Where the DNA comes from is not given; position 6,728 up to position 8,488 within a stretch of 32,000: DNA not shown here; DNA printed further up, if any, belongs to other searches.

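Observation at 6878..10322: An intact crtI-crtB-crtY carotenoid cluster (lycopene to beta-carotene) is present without a GGPP synthase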

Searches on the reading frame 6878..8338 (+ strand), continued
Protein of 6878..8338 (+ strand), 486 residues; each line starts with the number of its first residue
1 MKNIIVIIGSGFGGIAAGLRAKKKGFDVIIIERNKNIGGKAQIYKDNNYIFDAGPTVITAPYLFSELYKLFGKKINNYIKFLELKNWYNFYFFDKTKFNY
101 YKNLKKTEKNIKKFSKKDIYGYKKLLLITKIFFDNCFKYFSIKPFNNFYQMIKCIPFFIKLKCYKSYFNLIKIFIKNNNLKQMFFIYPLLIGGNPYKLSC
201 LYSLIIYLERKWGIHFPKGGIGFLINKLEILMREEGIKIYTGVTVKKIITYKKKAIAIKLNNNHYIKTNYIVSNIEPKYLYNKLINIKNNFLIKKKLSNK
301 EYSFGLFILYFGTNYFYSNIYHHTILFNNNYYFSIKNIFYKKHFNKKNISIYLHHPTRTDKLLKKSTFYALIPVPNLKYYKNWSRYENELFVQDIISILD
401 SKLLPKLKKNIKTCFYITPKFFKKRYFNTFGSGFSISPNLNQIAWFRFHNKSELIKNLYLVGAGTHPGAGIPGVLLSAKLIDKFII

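Call 26: find_encoding_contigs(protein=P0121, flank=10000, max_places=2)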
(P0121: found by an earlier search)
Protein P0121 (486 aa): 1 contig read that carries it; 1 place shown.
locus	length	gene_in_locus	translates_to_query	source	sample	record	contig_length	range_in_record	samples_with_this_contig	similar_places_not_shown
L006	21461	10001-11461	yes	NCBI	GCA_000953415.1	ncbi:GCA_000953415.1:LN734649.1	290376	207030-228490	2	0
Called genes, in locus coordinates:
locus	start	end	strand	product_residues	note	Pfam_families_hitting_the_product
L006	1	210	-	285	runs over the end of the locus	PF02219:MTHFR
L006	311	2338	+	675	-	PF00456:Transketolase_N, PF13292:DXP_synthase_N (faint), PF02779:Transket_pyr, PF02780:Transketolase_C, PF22613:Transketolase_C_1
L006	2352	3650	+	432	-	PF00375:SDF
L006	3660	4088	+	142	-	PF01220:DHquinase_II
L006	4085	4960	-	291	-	PF01795:Methyltransf_5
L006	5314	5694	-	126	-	PF00380:Ribosomal_S9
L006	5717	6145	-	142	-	PF00572:Ribosomal_L13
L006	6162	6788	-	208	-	PF01634:HisG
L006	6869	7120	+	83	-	-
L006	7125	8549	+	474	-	PF01425:Amidase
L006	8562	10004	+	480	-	PF02934:GatB_N, PF02637:GatB_Yqey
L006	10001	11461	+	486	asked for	PF00890:FAD_binding_2 (weak), PF01266:DAO (faint), PF01593:Amino_oxidase, PF03486:HI0933_like (faint), PF07992:Pyr_redox_2 (weak), PF12831:FAD_oxidored (weak), PF13450:NAD_binding_8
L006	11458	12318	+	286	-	PF00494:SQS_PSY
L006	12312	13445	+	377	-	PF05834:Lycopene_cycl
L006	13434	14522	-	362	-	PF03462:PCRF, PF00472:RF-1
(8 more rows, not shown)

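Call 35: find_encoding_contigs(protein=P0015, flank=6000, max_places=2)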
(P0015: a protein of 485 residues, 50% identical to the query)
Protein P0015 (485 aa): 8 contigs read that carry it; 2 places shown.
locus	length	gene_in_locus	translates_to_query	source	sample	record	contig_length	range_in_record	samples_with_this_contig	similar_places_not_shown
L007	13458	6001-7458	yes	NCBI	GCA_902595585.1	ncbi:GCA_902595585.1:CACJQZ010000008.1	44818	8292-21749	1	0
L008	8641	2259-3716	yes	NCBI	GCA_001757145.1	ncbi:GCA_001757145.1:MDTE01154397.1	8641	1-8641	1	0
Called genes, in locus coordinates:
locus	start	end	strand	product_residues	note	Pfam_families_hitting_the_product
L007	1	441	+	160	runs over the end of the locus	PF05258:DciA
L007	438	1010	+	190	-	PF13098:Thioredoxin_2 (weak), PF13462:Thioredoxin_4, PF01323:DSBA (faint)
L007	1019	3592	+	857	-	PF02463:SMC_N, PF13175:AAA_15, PF13304:AAA_21 (weak), PF13476:AAA_23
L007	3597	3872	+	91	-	PF09527:ATPase_gene1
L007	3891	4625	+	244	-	PF00119:ATP-synt_A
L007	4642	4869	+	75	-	PF00137:ATP-synt_C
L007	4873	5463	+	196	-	PF28006:HpsJ (weak), PF02326:YMF19, PF05933:Fun_ATP-synt_8 (weak), PF00430:ATP-synt_B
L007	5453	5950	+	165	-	PF00430:ATP-synt_B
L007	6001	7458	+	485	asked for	PF00890:FAD_binding_2 (weak), PF01134:GIDA (faint), PF01266:DAO (faint), PF01593:Amino_oxidase, PF03486:HI0933_like (faint), PF07992:Pyr_redox_2 (weak), PF12831:FAD_oxidored (weak), PF13450:NAD_binding_8, +1 more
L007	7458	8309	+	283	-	PF00494:SQS_PSY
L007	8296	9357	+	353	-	PF05834:Lycopene_cycl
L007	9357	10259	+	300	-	PF15461:BCD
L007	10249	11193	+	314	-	PF02401:LYTB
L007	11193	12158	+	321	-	PF01636:APH, PF27663:Spore_coat_YutH (faint)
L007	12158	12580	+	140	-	PF00075:RNase_H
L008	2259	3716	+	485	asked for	PF00890:FAD_binding_2 (weak), PF01134:GIDA (faint), PF01266:DAO (faint), PF01593:Amino_oxidase, PF03486:HI0933_like (faint), PF07992:Pyr_redox_2 (weak), PF12831:FAD_oxidored (weak), PF13450:NAD_binding_8, +1 more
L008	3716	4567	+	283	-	PF00494:SQS_PSY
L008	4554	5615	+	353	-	PF05834:Lycopene_cycl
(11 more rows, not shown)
